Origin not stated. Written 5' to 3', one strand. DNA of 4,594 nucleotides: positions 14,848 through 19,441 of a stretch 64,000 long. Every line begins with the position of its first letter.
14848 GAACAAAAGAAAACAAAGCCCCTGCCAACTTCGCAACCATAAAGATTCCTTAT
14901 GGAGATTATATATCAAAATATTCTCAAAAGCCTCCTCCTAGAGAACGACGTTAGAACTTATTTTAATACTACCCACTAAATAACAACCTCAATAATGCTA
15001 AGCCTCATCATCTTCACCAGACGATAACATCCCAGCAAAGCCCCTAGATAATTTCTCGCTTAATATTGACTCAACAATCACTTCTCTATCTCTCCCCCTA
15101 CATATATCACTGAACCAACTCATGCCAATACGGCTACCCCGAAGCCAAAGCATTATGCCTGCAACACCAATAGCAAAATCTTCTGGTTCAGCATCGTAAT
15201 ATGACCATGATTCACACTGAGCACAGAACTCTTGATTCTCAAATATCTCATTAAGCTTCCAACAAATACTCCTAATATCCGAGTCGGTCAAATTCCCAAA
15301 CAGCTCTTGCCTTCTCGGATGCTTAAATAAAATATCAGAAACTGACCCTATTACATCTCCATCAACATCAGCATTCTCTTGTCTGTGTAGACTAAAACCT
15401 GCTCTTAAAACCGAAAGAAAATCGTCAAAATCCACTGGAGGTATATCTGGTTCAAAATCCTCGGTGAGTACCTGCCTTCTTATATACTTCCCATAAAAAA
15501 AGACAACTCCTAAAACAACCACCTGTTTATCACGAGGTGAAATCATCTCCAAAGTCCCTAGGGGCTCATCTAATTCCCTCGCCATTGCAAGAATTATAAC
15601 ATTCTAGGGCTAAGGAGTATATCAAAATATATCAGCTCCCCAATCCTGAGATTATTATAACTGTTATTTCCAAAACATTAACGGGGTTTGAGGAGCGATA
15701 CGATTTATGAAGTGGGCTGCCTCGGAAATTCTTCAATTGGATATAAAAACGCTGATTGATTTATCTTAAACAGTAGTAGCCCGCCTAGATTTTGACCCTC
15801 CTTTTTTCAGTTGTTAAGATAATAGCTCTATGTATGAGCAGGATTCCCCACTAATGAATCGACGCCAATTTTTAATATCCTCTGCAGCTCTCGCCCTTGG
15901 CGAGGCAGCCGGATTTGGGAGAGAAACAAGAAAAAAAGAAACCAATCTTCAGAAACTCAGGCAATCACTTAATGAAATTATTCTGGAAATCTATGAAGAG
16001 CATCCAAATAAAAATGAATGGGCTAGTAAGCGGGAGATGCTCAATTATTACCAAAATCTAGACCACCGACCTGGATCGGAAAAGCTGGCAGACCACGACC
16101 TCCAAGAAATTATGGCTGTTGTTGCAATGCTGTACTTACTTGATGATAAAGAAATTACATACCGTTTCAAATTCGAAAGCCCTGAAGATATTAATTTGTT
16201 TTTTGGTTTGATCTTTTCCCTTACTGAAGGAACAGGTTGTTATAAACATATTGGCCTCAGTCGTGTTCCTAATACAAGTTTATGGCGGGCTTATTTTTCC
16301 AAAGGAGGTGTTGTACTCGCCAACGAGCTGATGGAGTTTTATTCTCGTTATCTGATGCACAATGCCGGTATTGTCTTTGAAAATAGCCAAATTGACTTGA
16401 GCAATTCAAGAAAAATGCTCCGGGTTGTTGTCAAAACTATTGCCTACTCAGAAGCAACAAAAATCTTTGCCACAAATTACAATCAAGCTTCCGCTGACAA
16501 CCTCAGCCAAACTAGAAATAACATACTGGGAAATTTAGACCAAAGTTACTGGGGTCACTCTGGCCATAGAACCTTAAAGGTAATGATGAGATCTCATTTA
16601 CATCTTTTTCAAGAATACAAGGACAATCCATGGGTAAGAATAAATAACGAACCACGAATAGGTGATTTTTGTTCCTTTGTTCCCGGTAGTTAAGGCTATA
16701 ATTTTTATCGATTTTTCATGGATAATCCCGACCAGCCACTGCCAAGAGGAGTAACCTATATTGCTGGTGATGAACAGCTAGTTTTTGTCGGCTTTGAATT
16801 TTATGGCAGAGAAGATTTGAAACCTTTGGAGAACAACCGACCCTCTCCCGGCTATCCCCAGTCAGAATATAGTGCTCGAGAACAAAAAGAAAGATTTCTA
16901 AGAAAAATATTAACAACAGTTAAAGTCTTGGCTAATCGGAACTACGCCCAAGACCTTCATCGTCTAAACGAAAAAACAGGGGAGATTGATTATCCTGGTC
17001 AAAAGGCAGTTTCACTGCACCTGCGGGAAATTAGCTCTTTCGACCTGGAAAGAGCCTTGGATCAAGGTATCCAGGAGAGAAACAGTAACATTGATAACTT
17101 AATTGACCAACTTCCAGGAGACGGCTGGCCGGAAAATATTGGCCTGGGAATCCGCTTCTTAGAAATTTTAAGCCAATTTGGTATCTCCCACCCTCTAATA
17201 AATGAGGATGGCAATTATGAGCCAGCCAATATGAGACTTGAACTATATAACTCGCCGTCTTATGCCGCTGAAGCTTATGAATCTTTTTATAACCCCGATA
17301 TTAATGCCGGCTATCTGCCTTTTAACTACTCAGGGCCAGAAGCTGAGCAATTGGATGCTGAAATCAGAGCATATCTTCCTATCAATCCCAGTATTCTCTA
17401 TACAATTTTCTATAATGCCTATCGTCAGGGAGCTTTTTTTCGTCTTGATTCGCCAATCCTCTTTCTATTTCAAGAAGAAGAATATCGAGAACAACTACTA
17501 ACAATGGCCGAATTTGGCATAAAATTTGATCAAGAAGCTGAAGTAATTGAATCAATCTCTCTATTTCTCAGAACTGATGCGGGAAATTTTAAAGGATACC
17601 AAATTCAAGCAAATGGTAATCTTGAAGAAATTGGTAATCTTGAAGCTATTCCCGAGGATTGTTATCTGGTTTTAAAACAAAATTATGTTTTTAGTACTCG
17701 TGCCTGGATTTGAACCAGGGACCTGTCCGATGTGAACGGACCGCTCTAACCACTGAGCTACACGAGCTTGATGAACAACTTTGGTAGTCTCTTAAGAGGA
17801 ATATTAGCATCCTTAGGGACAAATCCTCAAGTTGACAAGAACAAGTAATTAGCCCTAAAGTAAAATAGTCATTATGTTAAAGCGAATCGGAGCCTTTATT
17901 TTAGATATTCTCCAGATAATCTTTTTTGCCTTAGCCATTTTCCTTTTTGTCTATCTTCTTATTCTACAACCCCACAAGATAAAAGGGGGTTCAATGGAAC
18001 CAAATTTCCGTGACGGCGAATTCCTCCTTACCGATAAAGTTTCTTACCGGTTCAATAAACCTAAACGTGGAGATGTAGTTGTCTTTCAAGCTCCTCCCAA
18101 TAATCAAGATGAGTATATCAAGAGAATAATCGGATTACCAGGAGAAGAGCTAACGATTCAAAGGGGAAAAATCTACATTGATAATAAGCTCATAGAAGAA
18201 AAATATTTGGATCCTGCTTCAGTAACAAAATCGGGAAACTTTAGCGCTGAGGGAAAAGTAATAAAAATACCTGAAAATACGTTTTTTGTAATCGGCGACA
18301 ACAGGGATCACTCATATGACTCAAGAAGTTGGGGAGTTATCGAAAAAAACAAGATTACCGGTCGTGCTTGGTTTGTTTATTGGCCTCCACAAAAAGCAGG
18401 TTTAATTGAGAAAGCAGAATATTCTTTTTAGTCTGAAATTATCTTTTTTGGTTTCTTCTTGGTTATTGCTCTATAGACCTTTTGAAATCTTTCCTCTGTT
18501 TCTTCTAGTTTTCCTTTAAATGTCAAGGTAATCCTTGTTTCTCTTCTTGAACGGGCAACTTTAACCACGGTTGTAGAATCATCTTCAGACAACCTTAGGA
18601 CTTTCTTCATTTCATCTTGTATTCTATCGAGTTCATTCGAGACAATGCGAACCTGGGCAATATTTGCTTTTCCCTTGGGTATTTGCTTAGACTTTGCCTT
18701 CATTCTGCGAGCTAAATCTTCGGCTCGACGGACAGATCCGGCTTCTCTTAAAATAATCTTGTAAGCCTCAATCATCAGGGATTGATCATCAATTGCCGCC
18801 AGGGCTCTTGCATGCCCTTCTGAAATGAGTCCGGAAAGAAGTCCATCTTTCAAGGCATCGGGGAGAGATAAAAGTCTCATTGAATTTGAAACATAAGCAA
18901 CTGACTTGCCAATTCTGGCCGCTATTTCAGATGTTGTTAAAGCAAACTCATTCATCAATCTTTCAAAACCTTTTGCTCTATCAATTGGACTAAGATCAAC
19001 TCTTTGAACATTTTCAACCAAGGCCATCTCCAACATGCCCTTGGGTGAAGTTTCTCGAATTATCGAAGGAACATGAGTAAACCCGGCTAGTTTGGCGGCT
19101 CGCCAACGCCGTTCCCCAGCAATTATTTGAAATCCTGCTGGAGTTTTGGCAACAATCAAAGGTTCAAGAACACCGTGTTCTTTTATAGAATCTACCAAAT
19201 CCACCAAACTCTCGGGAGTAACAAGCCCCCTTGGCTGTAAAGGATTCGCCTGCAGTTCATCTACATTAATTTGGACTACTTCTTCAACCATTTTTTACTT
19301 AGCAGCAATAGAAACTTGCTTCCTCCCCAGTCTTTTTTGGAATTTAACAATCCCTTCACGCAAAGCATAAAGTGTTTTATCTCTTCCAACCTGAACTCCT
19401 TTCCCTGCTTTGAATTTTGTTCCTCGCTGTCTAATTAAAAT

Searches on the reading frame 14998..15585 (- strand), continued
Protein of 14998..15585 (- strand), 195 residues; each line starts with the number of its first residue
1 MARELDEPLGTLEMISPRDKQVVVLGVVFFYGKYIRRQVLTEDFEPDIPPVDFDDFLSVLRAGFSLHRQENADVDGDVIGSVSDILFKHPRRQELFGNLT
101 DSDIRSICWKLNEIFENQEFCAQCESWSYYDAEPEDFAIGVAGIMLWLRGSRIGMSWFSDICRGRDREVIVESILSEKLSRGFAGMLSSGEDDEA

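Call 90: search_protein_families(library=pfam, proteins=[L012:4737-5732:+, L012:6873-7370:+], max_evalue=0.001)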
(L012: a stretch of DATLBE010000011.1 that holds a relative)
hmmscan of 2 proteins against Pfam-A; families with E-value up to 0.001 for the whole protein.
L012:4737-5732:+ (331 aa): 1 family
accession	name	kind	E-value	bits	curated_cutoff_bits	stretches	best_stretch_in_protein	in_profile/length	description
PF04055.27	Radical_SAM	-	6.7e-09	36.6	29.5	1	36-147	3-109/166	Radical SAM superfamily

L012:6873-7370:+ (165 aa): 0 families

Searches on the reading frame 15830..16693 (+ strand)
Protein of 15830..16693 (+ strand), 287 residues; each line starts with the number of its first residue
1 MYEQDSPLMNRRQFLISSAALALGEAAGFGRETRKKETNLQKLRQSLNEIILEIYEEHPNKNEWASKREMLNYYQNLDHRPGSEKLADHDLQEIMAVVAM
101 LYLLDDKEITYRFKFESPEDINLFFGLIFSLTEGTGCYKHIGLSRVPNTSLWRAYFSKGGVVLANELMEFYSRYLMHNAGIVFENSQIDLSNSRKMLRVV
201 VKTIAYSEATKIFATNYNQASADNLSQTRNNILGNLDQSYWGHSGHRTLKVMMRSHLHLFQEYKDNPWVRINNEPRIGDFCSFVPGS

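Call 4: search_protein_families(library=pfam, proteins=[window:15830-16693:+], max_evalue=1)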
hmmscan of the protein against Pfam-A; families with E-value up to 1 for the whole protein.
window:15830-16693:+ (287 aa): 4 families
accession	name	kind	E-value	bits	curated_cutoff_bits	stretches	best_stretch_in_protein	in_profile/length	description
PF09457.15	RBD-FIP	-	0.015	15.6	23.3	1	34-60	10-36/41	FIP domain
PF00723.27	Glyco_hydro_15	-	0.044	13.1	22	1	198-245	181-229/427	Glycosyl hydrolases family 15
PF10518.14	TAT_signal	-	0.26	11.8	22.7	1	9-23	2-16/21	TAT (twin-arginine translocation) pathway signal sequence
PF05424.16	Duffy_binding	-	0.43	11.1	25.5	0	32-75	89-131/186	Duffy binding domain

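Call 5: search_protein_families(library=ncbifam, proteins=[window:15830-16693:+], max_evalue=1)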
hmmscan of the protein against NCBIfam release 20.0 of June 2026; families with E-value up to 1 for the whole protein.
window:15830-16693:+ (287 aa): 0 families

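Call 7: find_homologous_proteins(query=window:15830-16693:+)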
Query window:15830-16693:+ (287 aa): 1 proteins with E <= 0.001 among 537 candidates.
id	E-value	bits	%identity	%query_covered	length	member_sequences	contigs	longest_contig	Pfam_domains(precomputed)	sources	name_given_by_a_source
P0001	1.6e-185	633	100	97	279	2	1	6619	-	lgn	-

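Call 21: find_encoding_contigs(protein=P0001, flank=10000, max_places=4)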
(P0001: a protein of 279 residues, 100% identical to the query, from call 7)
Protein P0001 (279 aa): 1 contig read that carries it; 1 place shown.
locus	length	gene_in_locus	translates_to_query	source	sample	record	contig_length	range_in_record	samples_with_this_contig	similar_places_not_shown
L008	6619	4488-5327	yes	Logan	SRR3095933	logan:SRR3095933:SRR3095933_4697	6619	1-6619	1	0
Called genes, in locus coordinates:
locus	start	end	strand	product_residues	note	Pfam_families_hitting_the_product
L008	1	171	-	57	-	?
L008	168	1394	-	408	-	PF01943:Polysacc_synt, PF13440:Polysacc_synt_3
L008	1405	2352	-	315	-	PF00535:Glycos_transf_2, PF10111:Glyco_tranf_2_2 (weak), PF13641:Glyco_tranf_2_3, PF13632:Glyco_trans_2_3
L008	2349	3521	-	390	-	PF26626:DUF8201 (weak)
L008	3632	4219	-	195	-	-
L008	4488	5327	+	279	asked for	-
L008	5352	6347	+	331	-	-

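Call 46: search_protein_families(library=phrogs, proteins=[window:15830-16693:+], max_evalue=1)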
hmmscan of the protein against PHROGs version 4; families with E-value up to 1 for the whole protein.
window:15830-16693:+ (287 aa): 1 family
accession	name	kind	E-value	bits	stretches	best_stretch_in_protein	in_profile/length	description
phrog_3045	-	moron, auxiliary metabolic gene and host takeover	0.14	13.3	1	13-58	41-86/91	membrane protein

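Call 47: search_protein_families(library=padloc, proteins=[window:15830-16693:+], max_evalue=1)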
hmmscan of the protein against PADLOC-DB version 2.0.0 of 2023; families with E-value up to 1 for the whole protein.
window:15830-16693:+ (287 aa): 0 families

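Call 56: find_related_loci(query=window:15830-16693:+, collection=viral_contigs, flank=6000)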
Query window:15830-16693:+ (287 aa) in viral_contigs; peptide patterns used: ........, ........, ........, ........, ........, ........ (x = any residue, [..] = any of these).
46 stretches matched a pattern, but none encodes a relative of the query by tblastn (E <= 1e-3).

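Call 74: predict_structure(protein=window:15830-16693:+)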
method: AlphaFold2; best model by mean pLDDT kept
length: 287 residues; sequences in the alignment: 1
mean_pLDDT: 37.1   pTM: 0.25
mean pLDDT of the five models: 37.1, 35.9, 35.8, 33.8, 32.2
residues with pLDDT >= 90: 0; 70-90: 0; 50-70: 8; < 50: 279
segments of 3 or more residues with pLDDT < 50: 1-48, 53-55, 57-61, 70-287
pLDDT, mean of each block of 10 residues (from residue 1): 35 41 36 43 48 48 50 43 36 39 34 32 36 31 28 30 38 34 28 32 39 40 44 42 37 38 34 31 28
secondary structure, 60 per line:
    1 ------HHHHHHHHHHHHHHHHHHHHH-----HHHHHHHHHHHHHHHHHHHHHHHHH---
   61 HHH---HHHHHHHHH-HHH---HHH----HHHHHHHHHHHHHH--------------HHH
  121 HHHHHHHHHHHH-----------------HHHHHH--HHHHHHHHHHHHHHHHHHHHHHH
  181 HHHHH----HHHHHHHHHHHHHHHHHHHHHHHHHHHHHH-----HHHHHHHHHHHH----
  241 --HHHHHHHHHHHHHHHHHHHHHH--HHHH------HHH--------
elements in order: H7-27 H33-57 H67-75 H90-103 H118-132 H150-155 H158-185 H190-219 H225-236 H243-264 H267-270

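Call 78: search_dna_similar(query=window:15830-16693:+, collection=phages, mode=protein, max_evalue=0.01, max_rows=5)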
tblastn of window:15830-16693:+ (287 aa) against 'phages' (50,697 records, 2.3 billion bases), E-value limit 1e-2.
No match.

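Call 81: search_dna_similar(query=window:15830-16693:+, collection=plasmids, mode=protein, max_evalue=0.01, max_rows=5)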
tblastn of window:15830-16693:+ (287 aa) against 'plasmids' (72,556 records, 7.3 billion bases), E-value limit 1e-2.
No match.

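Call 83: search_solved_structures(query=window:15830-16693:+, max_evalue=1)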
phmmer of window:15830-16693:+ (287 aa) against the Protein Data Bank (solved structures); distinct sequences matched with E-value up to 1: 0.

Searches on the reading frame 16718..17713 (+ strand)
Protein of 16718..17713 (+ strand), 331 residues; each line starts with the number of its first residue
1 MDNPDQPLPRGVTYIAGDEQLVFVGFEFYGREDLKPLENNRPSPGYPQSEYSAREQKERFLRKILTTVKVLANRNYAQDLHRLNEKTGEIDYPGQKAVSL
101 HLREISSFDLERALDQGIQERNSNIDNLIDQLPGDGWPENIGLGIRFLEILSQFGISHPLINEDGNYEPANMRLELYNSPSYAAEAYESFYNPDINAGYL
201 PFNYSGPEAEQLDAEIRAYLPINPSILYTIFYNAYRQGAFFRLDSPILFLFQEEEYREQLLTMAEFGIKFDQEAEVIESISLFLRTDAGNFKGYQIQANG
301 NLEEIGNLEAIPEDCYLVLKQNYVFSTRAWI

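Call 4: search_protein_families(library=pfam, proteins=[window:16718-17713:+], max_evalue=1)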
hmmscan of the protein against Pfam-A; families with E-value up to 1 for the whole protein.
window:16718-17713:+ (331 aa): 0 families

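Call 5: search_protein_families(library=ncbifam, proteins=[window:16718-17713:+], max_evalue=1)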
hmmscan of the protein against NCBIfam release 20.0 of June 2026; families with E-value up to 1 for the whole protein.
window:16718-17713:+ (331 aa): 0 families

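Call 9: find_homologous_proteins(query=window:16718-17713:+)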
Query window:16718-17713:+ (331 aa): 1 proteins with E <= 0.001 among 1095 candidates.
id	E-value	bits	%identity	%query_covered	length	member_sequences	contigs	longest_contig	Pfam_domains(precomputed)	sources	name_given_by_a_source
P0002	5.7e-140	485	100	66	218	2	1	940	-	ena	-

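Call 45: search_protein_representatives(protein=window:16718-17713:+)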
Query: 331 residues. Proteins with E-value up to 0.001 (for the whole library): 1; up to 1e-10: 1; up to 1e-30: 1. The best 1 are listed.
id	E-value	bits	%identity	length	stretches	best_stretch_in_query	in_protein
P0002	1.8e-140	484.7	100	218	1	114-331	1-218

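Call 46: search_protein_families(library=phrogs, proteins=[window:16718-17713:+], max_evalue=1)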
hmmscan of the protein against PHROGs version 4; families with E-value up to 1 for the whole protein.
window:16718-17713:+ (331 aa): 1 family
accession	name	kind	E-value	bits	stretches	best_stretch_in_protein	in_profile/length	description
phrog_24970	-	unknown function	0.16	12.9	1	143-166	12-34/35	-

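Call 47: search_protein_families(library=padloc, proteins=[window:16718-17713:+], max_evalue=1)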
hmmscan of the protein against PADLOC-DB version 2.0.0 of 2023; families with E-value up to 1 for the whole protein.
window:16718-17713:+ (331 aa): 0 families

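Call 57: find_related_loci(query=window:16718-17713:+, collection=viral_contigs, flank=6000)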
Query window:16718-17713:+ (331 aa) in viral_contigs; peptide patterns used: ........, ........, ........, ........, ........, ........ (x = any residue, [..] = any of these).
11 stretches matched a pattern, but none encodes a relative of the query by tblastn (E <= 1e-3).

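Call 79: search_dna_similar(query=window:16718-17713:+, collection=phages, mode=protein, max_evalue=0.01, max_rows=5)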
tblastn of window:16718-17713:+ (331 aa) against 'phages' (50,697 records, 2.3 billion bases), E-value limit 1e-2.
No match.

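Call 82: search_dna_similar(query=window:16718-17713:+, collection=plasmids, mode=protein, max_evalue=0.01, max_rows=5)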
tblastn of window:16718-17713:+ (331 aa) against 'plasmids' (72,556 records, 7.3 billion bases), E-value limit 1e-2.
No match.

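Call 84: search_solved_structures(query=window:16718-17713:+, max_evalue=1)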
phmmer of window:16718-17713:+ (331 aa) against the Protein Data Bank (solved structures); distinct sequences matched with E-value up to 1: 0.

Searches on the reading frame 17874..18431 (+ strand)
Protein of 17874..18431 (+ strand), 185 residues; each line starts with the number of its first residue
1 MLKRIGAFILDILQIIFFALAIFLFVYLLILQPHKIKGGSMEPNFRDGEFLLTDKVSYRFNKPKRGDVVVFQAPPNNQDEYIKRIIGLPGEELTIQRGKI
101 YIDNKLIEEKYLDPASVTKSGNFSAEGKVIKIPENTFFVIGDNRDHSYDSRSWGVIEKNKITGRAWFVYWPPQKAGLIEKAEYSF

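Call 43: search_protein_families(library=pfam, proteins=[window:17874-18431:+], max_evalue=0.001)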
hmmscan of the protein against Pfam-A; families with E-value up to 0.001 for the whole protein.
window:17874-18431:+ (185 aa): 2 families
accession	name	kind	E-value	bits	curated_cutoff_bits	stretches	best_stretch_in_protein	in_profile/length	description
PF10502.14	Peptidase_S26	-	1.4e-49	168.7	22.9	1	11-170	3-168/168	Signal peptidase, peptidase S26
PF00717.28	Peptidase_S24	-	0.00022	21.3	23.3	1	35-93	39-89/116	Peptidase S24-like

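Call 58: find_related_loci(query=window:17874-18431:+, collection=metagenome_contigs, flank=8000)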
Query window:17874-18431:+ (185 aa) in metagenome_contigs; peptide patterns used: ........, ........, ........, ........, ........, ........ (x = any residue, [..] = any of these).
446 stretches matched a pattern; 29 encode a relative of the query (tblastn E <= 1e-3); 29 distinct loci.
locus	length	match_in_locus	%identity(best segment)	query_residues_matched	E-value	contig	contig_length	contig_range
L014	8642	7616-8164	64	1-183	2e-83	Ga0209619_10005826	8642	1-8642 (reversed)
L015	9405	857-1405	65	1-183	2e-83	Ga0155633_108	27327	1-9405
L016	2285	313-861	63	1-183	2e-80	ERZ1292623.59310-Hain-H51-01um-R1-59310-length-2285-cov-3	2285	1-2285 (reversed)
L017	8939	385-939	55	1-185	8e-69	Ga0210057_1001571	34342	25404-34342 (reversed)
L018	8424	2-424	62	43-183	3e-60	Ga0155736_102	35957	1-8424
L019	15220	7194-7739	45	7-183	2e-51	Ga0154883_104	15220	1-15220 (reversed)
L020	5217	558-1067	42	7-185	3e-46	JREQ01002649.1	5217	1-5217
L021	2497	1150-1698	41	1-183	1e-44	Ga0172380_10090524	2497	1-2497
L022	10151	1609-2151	40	2-183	4e-44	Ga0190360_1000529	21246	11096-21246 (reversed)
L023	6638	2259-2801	40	2-183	4e-44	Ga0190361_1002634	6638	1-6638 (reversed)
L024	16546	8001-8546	42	2-183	8e-44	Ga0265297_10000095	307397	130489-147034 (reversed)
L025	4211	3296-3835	40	2-179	6e-43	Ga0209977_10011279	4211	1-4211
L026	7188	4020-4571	42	1-183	3e-42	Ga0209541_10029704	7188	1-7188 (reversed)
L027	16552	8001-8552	42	1-183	4e-42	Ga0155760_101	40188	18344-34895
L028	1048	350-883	40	2-183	9e-42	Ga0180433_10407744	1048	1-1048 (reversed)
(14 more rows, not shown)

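Call 90: search_protein_families(library=pfam, proteins=[L014:6486-7511:-, L019:6236-6913:-], max_evalue=0.001)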
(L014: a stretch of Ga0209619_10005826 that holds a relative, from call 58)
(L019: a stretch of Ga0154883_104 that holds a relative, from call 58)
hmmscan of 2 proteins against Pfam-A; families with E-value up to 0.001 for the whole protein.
L014:6486-7511:- (341 aa): 4 families
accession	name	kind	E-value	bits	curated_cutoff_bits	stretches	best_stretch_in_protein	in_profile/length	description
PF13439.12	Glyco_transf_4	-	1e-13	52.1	28.5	1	14-145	1-141/170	Glycosyltransferase Family 4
PF00534.26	Glycos_transf_1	-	4.6e-12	46.2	26.4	2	167-230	4-68/172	Glycosyl transferases group 1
PF13524.12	Glyco_trans_1_2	-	1.1e-05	25.8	25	1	205-319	10-127/144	Glycosyl transferase-like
PF13692.12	Glyco_trans_1_4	-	0.00011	22.9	27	1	181-267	4-105/142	Glycosyl transferases group 1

L019:6236-6913:- (225 aa): 1 family
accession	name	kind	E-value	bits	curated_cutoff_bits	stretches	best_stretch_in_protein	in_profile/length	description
PF18933.6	PsbP_2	-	3.2e-08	34.3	27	1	37-223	1-184/184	PsbP-like protein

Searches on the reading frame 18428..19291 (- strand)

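Call 43: search_protein_families(library=pfam, proteins=[window:18428-19291:-], max_evalue=0.001)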
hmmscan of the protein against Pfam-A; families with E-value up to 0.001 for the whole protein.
window:18428-19291:- (287 aa): 3 families
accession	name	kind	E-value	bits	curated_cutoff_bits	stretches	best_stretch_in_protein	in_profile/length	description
PF02195.25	ParB_N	-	4e-30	104.1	26.3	1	3-96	1-95/95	ParB N-terminal domain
PF17762.8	HTH_ParB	-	3.4e-29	101.4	22.6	1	99-198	2-101/102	ParB HTH domain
PF08535.16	KorB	-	2.5e-05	24.5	22.3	1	120-190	6-78/89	KorB domain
